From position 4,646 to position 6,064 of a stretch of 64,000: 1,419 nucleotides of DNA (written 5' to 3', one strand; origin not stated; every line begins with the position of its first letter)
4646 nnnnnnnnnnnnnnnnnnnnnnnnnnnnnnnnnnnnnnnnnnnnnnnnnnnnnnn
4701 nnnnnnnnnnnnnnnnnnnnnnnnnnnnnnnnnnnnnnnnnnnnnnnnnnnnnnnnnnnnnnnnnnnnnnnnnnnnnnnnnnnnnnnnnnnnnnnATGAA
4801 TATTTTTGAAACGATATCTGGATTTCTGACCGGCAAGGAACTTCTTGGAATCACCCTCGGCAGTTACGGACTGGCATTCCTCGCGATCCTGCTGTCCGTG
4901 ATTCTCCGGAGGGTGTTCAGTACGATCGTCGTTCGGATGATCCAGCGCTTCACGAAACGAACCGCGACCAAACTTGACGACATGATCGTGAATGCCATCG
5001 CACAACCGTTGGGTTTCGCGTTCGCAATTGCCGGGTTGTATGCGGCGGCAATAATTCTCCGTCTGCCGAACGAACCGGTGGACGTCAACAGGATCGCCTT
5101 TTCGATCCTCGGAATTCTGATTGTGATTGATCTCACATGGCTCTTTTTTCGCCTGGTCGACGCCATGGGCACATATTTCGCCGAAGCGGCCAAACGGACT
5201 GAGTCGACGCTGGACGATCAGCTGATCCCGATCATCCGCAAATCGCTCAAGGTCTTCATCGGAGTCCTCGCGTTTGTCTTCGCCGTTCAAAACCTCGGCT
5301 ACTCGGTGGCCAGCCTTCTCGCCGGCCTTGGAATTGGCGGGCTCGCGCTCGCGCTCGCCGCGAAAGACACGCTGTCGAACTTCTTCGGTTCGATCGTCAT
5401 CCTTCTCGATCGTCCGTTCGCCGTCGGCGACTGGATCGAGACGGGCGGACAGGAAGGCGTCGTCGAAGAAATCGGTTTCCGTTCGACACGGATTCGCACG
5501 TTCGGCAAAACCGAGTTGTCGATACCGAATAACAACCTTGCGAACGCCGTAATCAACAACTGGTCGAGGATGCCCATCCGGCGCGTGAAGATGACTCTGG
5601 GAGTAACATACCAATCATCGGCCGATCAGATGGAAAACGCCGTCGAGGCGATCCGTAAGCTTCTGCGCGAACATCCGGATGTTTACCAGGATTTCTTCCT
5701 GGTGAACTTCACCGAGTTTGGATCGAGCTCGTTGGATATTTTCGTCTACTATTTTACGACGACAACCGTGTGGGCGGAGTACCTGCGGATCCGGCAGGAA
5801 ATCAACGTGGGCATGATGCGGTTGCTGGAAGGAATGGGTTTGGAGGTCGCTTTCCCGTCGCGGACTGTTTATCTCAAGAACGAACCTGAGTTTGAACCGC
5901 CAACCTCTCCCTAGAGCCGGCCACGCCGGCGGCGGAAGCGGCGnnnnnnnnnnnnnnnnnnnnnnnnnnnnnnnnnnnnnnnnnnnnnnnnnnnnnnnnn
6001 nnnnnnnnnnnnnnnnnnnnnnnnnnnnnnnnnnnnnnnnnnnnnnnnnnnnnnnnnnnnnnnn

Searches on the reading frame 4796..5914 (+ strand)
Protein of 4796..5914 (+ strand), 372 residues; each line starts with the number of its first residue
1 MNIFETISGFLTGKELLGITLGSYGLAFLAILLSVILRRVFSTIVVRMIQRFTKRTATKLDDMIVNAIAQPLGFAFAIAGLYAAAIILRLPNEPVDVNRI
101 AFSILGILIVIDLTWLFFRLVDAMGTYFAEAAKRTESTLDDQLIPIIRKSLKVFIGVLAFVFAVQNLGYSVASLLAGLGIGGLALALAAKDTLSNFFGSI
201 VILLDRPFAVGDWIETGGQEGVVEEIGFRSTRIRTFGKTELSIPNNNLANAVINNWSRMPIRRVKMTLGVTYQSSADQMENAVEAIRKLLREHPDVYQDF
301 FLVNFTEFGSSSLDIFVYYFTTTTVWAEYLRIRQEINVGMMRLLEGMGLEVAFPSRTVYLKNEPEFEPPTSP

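Call 51: search_protein_families(library=pfam, proteins=[window:4796-5914:+], max_evalue=0.0001)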
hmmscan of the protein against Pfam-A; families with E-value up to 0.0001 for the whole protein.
window:4796-5914:+ (372 aa): 3 families
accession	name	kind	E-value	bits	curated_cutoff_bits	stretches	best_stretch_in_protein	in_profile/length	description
PF00924.24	MS_channel_2nd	-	1.6e-24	86.3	20.2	1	191-258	1-68/68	Mechanosensitive ion channel, beta-domain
PF21082.3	MS_channel_3rd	-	2.1e-15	57.4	21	1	264-350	1-87/88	Mechanosensitive ion channel MscS, C-terminal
PF21088.3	MS_channel_1st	-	2.4e-08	34.2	23.1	1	151-190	3-42/42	Mechanosensitive ion channel, transmembrane helices 2/3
